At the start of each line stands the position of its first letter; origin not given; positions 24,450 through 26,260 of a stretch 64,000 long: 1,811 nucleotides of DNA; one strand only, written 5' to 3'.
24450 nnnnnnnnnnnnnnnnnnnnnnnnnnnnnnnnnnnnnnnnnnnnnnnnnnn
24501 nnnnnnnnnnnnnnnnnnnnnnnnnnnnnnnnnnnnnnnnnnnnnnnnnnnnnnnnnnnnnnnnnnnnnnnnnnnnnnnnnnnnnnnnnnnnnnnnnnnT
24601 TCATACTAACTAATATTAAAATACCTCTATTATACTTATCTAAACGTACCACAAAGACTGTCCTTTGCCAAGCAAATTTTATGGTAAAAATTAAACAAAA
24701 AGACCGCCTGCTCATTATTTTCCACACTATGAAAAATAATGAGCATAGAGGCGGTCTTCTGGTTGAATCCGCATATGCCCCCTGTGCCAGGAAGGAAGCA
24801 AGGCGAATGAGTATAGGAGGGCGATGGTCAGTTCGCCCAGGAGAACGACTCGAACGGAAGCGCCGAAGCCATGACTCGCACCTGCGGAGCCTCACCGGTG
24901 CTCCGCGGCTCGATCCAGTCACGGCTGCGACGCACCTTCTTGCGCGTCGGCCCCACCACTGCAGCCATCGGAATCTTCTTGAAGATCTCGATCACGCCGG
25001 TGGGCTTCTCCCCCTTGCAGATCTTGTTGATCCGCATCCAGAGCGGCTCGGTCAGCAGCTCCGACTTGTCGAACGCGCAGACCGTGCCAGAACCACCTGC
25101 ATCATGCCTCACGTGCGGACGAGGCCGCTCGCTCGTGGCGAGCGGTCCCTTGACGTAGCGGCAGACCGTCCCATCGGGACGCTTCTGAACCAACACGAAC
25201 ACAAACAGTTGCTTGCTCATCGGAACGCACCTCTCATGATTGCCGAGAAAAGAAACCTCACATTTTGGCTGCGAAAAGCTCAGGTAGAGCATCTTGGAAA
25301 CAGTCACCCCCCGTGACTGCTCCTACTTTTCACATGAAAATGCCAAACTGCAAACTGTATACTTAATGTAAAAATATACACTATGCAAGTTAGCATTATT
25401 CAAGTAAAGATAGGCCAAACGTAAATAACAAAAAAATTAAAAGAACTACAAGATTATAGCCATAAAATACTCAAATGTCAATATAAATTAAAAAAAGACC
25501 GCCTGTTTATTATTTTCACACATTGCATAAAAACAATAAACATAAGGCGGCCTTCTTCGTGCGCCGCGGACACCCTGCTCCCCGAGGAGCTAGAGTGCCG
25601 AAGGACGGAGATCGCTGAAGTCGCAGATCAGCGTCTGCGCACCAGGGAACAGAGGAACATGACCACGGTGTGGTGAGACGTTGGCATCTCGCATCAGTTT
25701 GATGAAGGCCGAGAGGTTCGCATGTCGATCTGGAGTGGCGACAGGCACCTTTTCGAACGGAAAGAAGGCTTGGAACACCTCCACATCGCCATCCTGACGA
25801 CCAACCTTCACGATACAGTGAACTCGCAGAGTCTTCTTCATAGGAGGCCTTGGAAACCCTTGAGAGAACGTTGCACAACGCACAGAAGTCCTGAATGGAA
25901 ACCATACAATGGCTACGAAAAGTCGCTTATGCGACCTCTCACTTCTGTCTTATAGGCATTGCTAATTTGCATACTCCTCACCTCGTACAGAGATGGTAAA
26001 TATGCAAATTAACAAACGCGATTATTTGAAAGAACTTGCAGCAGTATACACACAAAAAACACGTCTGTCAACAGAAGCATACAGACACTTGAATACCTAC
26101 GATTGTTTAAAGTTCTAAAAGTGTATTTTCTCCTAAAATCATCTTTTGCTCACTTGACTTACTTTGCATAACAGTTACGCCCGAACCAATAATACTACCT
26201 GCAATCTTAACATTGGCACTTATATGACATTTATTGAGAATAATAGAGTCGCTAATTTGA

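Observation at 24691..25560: Hairpins H2 and H3 show compensatory stem substitutions plus a conserved 3-4 nt bulge: a selected secondary structure, not just a terminator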

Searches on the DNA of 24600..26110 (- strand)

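Call 50: build_rna_model(alignment_id=A3, structure=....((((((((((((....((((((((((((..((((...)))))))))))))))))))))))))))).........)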
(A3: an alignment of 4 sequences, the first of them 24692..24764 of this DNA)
Model R1 built from alignment A3 (4 sequences, 78 columns); structure: as given.
model positions 74; base pairs 28; branch points 0; effective number of sequences 1.69; information 0.762 bits per position. Calibrated on 0.2 Mb of random sequence (short: E-values are rough).
structure used (alignment columns):
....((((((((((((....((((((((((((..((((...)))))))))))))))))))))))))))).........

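Call 51: search_with_rna_model(model_id=R1, source=window, filters=off, max_evalue=10, show_alignments=4)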
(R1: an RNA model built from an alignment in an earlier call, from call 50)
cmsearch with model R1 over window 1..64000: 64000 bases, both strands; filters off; matches with E-value up to 10: 43.
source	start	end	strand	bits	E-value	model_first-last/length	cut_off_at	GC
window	25485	25558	-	94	2e-23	1-74/74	no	0.31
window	24690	24762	-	85.1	5.9e-21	1-74/74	no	0.38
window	24696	24768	+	47.1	2e-10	1-74/74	no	0.4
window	25491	25564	+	33.2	1.4e-06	1-74/74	no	0.38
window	9632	9699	+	23.2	0.00085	1-74/74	no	0.32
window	36037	36076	-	20.7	0.0041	1-74/74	no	0.35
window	36043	36082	+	19.9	0.0067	1-74/74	no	0.35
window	25329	25401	-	18.9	0.013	1-74/74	no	0.29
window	9698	9736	-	18.4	0.018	1-74/74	no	0.38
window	9705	9741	+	16.6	0.058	1-74/74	no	0.43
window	5719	5758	+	14.4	0.23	1-74/74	no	0.3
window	18212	18250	+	14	0.3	1-74/74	no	0.36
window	5199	5249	-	13.6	0.38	13-56/74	no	0.2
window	5121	5165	-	13.2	0.48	14-55/74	no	0.18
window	5118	5162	+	13.1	0.51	14-55/74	no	0.16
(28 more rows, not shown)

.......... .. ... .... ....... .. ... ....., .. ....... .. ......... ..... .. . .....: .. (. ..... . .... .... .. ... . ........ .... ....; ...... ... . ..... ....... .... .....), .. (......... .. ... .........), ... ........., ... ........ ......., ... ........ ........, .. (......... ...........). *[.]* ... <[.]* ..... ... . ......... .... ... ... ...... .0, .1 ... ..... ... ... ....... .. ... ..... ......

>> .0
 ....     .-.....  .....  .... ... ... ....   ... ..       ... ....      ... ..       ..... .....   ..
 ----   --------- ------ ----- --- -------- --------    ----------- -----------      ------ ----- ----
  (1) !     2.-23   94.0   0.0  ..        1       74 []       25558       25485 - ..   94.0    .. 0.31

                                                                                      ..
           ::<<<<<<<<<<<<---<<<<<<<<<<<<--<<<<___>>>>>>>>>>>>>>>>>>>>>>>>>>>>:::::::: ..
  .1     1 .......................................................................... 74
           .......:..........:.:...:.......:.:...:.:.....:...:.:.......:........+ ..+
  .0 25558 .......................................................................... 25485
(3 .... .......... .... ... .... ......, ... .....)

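Call 52: search_with_rna_model(model_id=R1, sources=[L005, L006, L007, L008, L009, L010, L011, L012, L013, L014, L015, L016, L017, L018, L019, L020, L021, L022, L023, L024, L025, L026, L027, L028, L029, L030, L031, L032, L033, L034, L035, L036, L037, L038, L039, L040, L041, L042, L043, L044, L045, L046, L047, L048, L049, L050, L051, L052, L053, L054, L055, L056, L057, L058, L059, L060, L061], max_evalue=1, show_alignments=3)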
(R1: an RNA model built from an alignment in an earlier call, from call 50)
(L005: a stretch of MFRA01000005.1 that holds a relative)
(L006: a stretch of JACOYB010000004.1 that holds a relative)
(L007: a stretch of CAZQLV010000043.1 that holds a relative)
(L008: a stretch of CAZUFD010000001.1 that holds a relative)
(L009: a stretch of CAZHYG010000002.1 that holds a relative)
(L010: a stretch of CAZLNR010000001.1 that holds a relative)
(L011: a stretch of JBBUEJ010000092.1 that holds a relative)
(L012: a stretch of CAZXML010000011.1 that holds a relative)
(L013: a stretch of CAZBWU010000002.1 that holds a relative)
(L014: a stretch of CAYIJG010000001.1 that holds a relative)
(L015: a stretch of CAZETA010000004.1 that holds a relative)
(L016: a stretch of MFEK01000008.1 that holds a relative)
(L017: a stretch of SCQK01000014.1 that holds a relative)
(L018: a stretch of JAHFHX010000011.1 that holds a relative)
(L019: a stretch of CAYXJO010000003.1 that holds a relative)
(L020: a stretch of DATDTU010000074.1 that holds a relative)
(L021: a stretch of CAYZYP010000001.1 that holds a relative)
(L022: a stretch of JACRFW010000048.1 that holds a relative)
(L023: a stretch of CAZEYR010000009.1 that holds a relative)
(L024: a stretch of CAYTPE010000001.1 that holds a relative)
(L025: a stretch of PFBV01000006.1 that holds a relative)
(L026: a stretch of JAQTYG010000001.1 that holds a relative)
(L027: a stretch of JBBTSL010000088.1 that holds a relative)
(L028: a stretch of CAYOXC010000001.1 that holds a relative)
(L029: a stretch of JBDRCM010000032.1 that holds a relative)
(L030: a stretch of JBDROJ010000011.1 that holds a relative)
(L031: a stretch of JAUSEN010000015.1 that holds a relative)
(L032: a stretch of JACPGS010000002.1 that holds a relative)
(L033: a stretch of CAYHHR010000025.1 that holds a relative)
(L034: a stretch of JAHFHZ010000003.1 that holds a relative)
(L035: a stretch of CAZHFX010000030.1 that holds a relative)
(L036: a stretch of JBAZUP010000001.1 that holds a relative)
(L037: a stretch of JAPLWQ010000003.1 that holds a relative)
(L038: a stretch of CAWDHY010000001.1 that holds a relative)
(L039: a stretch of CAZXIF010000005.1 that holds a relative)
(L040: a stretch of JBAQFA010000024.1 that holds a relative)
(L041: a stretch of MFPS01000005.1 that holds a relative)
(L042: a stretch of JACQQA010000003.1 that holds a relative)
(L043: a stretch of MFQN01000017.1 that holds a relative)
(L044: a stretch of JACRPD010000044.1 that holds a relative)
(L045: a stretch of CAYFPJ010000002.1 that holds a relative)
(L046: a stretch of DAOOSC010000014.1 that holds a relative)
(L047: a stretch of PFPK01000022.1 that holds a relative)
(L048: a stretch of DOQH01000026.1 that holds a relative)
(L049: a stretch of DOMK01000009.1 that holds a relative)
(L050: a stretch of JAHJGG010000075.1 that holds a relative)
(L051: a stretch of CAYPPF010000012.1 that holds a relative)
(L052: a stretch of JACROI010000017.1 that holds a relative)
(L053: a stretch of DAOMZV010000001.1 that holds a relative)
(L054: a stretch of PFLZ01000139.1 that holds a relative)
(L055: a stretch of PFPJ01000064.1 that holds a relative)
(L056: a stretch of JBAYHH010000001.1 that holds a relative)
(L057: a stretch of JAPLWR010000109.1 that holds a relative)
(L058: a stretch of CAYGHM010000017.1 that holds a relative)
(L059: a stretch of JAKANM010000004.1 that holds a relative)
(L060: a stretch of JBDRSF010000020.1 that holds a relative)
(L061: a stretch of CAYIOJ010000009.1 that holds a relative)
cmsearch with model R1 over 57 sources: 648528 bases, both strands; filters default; matches with E-value up to 1: 38.
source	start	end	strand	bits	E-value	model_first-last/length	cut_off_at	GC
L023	5580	5616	-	23.8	0.0057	1-74/74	no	0.35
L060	10213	10250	+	23.5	0.007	1-74/74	no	0.34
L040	2921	2960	-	23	0.0094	1-74/74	no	0.28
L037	4650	4685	-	22.5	0.013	1-74/74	no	0.25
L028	20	58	+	21.8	0.02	1-74/74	no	0.36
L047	11859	11898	+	21.4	0.026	1-74/74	no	0.3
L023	803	844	-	21.3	0.029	1-74/74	no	0.29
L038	4451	4486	-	21.1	0.033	1-74/74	no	0.28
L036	4500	4536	+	21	0.034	1-74/74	no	0.3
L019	9460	9500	+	20.5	0.047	1-74/74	no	0.39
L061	12359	12401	+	20.5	0.048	1-74/74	no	0.4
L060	10207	10244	-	20.2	0.056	1-74/74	no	0.32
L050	4609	4644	-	20.1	0.062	1-74/74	no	0.33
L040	2927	2966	+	19.9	0.071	1-74/74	no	0.32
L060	5361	5398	+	19.7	0.077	1-74/74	no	0.39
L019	9454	9494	-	19.7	0.081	1-74/74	no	0.34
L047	9109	9151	+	19.2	0.11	1-74/74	no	0.26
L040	10009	10047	+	19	0.13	1-74/74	no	0.26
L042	10653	10687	+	18.7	0.15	1-74/74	no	0.4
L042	1157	1193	-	18.6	0.16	1-74/74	no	0.38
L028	5196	5228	+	18.4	0.19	1-74/74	no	0.27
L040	10003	10041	-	18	0.23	1-74/74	no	0.28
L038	5671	5703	-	17.8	0.27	1-74/74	no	0.39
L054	9789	9828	-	17.4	0.33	1-74/74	no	0.35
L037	4656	4691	+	17.4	0.33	1-74/74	no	0.25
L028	5190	5222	-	17.4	0.34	1-74/74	no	0.27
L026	4689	4725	-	17.2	0.4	1-74/74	no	0.27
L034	9402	9485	+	17.1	0.41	1-74/74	no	0.44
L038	4457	4492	+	17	0.43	1-74/74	no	0.31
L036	4494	4530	-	17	0.43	1-74/74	no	0.32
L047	9103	9145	-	16.9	0.46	1-74/74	no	0.26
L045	9416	9452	-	16.7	0.52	1-74/74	no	0.46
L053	2641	2679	+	16.3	0.69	1-74/74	no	0.31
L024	2359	2396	+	16.2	0.72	1-74/74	no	0.39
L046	10444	10497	-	16.2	0.73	1-74/74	no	0.31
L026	4695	4729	+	16.2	0.75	1-74/74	no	0.29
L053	7077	7115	+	15.8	0.94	1-74/74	no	0.26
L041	4446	4490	+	15.7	0.99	1-74/74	no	0.24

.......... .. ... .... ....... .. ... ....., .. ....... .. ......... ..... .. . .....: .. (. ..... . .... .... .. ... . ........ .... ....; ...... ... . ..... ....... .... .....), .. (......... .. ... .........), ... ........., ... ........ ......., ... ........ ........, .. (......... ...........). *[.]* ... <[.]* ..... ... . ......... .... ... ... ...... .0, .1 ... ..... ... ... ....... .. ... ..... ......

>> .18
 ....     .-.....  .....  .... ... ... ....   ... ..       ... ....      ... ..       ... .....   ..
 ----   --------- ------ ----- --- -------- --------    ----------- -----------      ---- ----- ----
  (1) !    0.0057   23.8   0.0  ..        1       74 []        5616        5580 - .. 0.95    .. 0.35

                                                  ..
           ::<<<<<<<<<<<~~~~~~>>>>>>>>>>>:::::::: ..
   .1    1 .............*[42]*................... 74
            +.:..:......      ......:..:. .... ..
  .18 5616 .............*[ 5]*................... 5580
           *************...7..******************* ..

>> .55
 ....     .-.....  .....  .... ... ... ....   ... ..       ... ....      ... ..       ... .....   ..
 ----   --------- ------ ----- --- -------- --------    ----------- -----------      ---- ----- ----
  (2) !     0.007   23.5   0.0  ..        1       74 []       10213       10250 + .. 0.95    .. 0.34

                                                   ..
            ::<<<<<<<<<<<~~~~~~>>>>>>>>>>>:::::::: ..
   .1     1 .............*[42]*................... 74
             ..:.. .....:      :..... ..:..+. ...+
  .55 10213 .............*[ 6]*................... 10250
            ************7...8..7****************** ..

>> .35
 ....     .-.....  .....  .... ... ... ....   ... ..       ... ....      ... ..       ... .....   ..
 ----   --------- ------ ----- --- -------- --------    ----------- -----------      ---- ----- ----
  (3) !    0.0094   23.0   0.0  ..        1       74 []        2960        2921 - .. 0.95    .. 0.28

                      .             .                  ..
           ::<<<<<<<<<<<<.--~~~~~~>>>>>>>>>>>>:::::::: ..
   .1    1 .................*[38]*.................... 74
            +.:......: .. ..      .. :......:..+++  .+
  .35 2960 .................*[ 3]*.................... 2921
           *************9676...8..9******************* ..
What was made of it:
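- On REP / MITE-like dispersed repeat: It finds none in 57 related loci (call 52).
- An example is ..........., 5-nt loop, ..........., at 16-24 bits (call 52).
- Tried and rejected: In 57 related loci R1 found only short terminators (call 52).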

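Call 81: search_rna_families(source=window, start=24600, end=26110, threshold=evalue, max_evalue=1)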
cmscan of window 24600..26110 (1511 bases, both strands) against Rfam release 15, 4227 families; matches with E-value up to 1: 7.
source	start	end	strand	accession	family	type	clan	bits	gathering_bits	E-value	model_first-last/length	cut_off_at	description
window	24690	24768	-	RF03585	mir-3938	Gene; miRNA;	-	27.2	94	0.0062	1-88/88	no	mir-3938 microRNA precursor family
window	24689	24769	-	RF03880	mir-1684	Gene; miRNA;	-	27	60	0.0087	1-87/87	no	mir-1684 microRNA precursor family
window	25328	25409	-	RF03316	mir-1263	Gene; miRNA;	-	26.7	95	0.024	1-84/84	no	mir-1263 microRNA precursor family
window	24667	24758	+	RF02844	RefA9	Gene; antisense;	-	24.9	49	0.4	1-64/64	no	Enterococcus sRNA A9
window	24710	24742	-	RF04163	mir-8364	Gene; miRNA;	-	23.9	67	0.18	1-61/61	no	mir-8364 microRNA precursor family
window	24696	24762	-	RF04099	MIR837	Gene; miRNA;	-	22.1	117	0.19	1-122/122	no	MIR837 microRNA precursor family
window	25329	25408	-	RF03802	MIR5649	Gene; miRNA;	-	21.2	100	0.37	1-101/101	no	MIR5649 microRNA precursor family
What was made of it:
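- On Integron attC site: Rfam gives only generic hairpin hits far below the gathering scores (call 81).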

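Call 93: search_with_rna_model(model_id=R1, sources=[L089, L090, L091, L092, L088], max_evalue=1)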
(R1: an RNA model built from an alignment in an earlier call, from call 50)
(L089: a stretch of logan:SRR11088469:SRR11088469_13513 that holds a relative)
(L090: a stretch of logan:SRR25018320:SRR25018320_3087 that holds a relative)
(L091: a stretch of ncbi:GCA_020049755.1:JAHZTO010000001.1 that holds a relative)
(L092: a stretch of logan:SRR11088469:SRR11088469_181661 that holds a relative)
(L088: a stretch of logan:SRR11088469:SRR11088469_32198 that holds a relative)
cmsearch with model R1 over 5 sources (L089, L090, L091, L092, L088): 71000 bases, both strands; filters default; matches with E-value up to 1: 5.
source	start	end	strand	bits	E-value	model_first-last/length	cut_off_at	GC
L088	2047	2120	+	94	2.2e-23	1-74/74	no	0.31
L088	2843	2915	+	85.1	6.6e-21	1-74/74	no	0.38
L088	2837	2909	-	47.1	2.2e-10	1-74/74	no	0.4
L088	2041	2114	-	33.2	1.5e-06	1-74/74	no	0.38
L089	3057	3107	+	12.9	0.67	1-74/74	no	0.37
